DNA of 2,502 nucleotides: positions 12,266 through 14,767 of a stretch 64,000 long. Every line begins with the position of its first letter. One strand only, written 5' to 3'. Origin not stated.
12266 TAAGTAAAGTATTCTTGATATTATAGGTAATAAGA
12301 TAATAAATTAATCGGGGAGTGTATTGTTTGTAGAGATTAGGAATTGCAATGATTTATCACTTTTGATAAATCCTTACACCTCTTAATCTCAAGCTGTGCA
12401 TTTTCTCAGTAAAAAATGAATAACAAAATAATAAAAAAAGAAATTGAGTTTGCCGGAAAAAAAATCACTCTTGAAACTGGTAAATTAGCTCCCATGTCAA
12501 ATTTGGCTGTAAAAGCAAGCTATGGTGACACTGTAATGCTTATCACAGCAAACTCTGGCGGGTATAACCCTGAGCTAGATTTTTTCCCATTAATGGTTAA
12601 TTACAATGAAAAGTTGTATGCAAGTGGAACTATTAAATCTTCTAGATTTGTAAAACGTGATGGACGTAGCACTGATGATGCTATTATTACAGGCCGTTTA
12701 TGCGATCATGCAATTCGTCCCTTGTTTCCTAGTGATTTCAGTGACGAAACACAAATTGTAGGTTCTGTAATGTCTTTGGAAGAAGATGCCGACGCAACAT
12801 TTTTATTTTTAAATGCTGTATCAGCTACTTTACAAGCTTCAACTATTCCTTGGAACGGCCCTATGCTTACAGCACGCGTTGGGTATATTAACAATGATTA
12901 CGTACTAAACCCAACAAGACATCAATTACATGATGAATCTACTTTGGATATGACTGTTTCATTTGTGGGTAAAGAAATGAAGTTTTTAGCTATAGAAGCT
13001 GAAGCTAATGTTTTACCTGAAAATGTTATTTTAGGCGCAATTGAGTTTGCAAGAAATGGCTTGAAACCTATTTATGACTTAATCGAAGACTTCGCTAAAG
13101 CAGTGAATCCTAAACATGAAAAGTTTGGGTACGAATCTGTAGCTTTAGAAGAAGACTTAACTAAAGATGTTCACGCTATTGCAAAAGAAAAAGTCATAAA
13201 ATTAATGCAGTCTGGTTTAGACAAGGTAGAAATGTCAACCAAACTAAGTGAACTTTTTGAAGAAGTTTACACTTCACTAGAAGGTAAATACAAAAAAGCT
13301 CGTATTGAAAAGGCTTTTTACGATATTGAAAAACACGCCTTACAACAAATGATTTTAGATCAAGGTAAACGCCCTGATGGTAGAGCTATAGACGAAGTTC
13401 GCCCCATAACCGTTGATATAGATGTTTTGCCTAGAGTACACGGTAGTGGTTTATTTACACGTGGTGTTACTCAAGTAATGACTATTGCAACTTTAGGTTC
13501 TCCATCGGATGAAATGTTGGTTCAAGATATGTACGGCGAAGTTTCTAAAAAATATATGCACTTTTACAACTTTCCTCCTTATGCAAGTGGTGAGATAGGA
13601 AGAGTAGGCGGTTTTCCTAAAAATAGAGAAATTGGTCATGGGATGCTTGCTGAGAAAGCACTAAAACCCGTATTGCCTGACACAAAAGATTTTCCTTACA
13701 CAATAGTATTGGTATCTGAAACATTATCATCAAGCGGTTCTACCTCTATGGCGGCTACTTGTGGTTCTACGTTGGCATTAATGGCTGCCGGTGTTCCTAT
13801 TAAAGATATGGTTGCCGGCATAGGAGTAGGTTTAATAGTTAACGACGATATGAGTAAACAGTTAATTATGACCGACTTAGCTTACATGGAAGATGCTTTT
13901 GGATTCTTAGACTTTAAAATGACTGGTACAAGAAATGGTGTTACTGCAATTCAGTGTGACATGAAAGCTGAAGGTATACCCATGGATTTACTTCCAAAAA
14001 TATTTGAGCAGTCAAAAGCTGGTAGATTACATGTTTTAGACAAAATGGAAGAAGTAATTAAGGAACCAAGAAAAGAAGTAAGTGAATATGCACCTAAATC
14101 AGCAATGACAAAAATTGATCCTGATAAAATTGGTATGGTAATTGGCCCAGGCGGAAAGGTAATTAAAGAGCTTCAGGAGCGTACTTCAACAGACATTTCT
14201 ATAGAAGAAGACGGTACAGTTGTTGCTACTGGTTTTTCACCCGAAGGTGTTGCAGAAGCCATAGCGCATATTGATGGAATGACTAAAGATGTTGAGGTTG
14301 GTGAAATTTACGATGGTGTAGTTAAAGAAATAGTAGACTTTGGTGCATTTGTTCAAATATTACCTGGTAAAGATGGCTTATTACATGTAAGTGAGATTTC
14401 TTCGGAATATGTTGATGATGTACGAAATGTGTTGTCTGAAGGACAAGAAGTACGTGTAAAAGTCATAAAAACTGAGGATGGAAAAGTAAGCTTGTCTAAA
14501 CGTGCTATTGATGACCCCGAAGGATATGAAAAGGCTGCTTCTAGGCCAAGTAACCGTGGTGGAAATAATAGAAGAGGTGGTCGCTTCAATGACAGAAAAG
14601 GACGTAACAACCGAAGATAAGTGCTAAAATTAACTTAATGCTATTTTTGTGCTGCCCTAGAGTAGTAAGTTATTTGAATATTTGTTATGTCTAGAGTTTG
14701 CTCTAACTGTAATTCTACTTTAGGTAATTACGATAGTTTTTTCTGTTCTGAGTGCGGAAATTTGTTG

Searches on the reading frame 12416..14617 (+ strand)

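Call 58: search_protein_families(library=pfam, proteins=[window:12416-14617:+], max_evalue=0.00001)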
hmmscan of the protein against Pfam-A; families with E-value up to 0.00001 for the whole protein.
window:12416-14617:+ (734 aa): 5 families
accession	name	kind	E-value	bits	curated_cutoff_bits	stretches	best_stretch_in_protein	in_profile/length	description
PF01138.27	RNase_PH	-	6.8e-39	133.7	25.5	2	327-461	1-130/130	3' exoribonuclease family, domain 1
PF00575.29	S1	-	2e-17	63.8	22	1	626-695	2-73/74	S1 RNA binding domain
PF03725.20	RNase_PH_C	-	8.1e-14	51.8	20.8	1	149-214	2-66/67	3' exoribonuclease family, domain 2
PF00013.35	KH_1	-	4.8e-13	49.1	21.5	1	566-620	5-65/66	KH domain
PF03726.19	PNPase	-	4.4e-09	37.1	24.6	1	248-323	2-80/81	Polyribonucleotide nucleotidyltransferase, RNA binding domain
